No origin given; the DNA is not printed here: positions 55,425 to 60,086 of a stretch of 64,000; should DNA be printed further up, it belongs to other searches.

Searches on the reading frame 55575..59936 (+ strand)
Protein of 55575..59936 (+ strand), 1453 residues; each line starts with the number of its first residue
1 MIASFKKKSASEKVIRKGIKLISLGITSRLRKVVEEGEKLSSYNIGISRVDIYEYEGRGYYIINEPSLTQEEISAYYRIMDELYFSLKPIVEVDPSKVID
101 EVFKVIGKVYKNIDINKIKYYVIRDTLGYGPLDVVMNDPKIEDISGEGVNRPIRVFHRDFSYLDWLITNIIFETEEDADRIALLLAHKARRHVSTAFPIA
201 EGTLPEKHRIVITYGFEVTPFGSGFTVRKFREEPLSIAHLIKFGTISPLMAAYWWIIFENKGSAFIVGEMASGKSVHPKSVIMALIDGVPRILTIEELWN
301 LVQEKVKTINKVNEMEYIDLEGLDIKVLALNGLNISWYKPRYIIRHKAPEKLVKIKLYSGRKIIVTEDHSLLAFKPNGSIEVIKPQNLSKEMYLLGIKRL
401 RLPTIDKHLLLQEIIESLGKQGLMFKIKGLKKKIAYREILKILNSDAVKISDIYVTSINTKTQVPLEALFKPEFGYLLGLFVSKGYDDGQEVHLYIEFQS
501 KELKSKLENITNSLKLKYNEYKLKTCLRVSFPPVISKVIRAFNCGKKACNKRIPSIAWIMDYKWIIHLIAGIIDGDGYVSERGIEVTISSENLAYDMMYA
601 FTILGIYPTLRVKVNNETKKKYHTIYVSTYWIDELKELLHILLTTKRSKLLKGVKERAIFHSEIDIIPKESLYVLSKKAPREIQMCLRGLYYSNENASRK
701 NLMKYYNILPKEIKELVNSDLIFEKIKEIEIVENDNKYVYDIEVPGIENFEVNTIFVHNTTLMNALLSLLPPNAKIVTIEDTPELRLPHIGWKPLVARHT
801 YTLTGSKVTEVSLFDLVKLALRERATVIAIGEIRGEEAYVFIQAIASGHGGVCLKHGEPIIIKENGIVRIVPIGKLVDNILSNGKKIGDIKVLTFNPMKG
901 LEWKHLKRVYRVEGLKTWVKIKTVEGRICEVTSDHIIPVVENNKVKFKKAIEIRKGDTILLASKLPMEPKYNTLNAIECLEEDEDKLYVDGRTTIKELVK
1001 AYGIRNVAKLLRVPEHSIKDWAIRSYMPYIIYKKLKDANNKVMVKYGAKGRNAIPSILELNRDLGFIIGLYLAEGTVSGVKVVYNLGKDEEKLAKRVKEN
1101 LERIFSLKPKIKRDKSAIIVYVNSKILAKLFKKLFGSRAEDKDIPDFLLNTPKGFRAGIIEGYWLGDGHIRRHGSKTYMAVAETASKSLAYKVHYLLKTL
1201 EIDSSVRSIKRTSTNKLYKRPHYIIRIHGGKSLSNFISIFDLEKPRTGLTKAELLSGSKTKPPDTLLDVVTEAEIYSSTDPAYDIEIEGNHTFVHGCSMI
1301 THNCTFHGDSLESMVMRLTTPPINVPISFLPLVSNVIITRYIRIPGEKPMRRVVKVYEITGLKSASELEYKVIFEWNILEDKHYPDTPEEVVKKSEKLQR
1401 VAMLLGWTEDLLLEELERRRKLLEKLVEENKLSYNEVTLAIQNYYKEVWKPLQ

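Call 4: search_protein_families(library=pfam, proteins=[window:55575-59936:+], max_evalue=1)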
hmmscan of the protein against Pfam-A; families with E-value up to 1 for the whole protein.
window:55575-59936:+ (1453 aa): 5 families
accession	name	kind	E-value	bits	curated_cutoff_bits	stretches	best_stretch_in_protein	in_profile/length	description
PF14890.11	Intein_splicing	-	3.9e-31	108.4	35.8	2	318-759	16-155/155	Intein splicing domain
PF14528.11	LAGLIDADG_3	-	3.2e-27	95.1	22.5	3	1155-1237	2-78/82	LAGLIDADG-like domain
PF00437.27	T2SSE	-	1.4e-15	57.3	24.9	2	760-852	156-240/370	Type II/IV secretion system protein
PF05204.19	Hom_end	-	1.2e-09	38.7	21.1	2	567-620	16-73/110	Homing endonuclease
PF03161.18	LAGLIDADG_2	-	0.03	14.7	25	0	1159-1216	3-61/168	LAGLIDADG DNA endonuclease family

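Call 5: search_protein_families(library=ncbifam, proteins=[window:55575-59936:+], max_evalue=1)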
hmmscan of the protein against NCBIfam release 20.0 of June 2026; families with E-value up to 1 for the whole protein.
window:55575-59936:+ (1453 aa): 22 families
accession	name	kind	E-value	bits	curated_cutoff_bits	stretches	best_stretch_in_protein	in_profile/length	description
NF058587.1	archaellum_moto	equivalog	5.5e-91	305.9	550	3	111-299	129-312/527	archaellum flagellar ATPase motor FlaI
NF053672.1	bindosome_BasE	exception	1.1e-75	255.3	1000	3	30-346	31-352/512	bindosome assembly system ATPase subunit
NF011491.0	PRK14898.1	equivalog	2e-60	204.8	783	2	287-760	88-544/860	DNA-directed RNA polymerase subunit A''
NF045703.1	rSAM_Tes_intein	exception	9.5e-43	146.2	1700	2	886-1308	200-615/1040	tetraether lipid synthase Tes, intein-containing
TIGR03819.1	heli_sec_ATPase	hypoth_equivalog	8.5e-31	107.4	373.15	2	759-853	191-282/340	TadA family conjugal transfer-associated ATPase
TIGR02788.1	VirB11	equivalog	8.9e-21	74.2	249.95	1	759-851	157-245/308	P-type DNA transfer ATPase VirB11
TIGR01445.1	intein_Nterm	domain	2.8e-19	69.9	24.5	2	280-372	6-82/83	intein N-terminal splicing region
NF003157.0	PRK04132.1-2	equivalog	3.1e-16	58.5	1103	4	467-652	165-354/864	replication factor C small subunit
NF005852.0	PRK07773.1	equivalog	4e-16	58.5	780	2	588-761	642-828/886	replicative DNA helicase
NF010425.0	PRK13851.1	equivalog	1.3e-14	53.8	461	1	759-853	175-266/344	type IV secretion system protein VirB11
NF011302.0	PRK14714.1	equivalog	8.6e-14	50.1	1791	2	887-989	978-1082/1350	DNA-directed DNA polymerase II large subunit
NF010475.0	PRK13900.1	equivalog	2.1e-13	50.1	389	1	759-852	173-263/333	type IV secretion system ATPase VirB11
TIGR02782.1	TrbB_P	equivalog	2.9e-12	46.5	304.55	1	759-857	149-242/303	P-type conjugative transfer ATPase TrbB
TIGR01443.1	intein_Cterm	domain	9.5e-08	32.1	15.6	2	738-760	1-24/24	intein C-terminal splicing region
NF010469.0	PRK13894.1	subfamily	1.6e-06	27.7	508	1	759-853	162-250/320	conjugal transfer ATPase TrbB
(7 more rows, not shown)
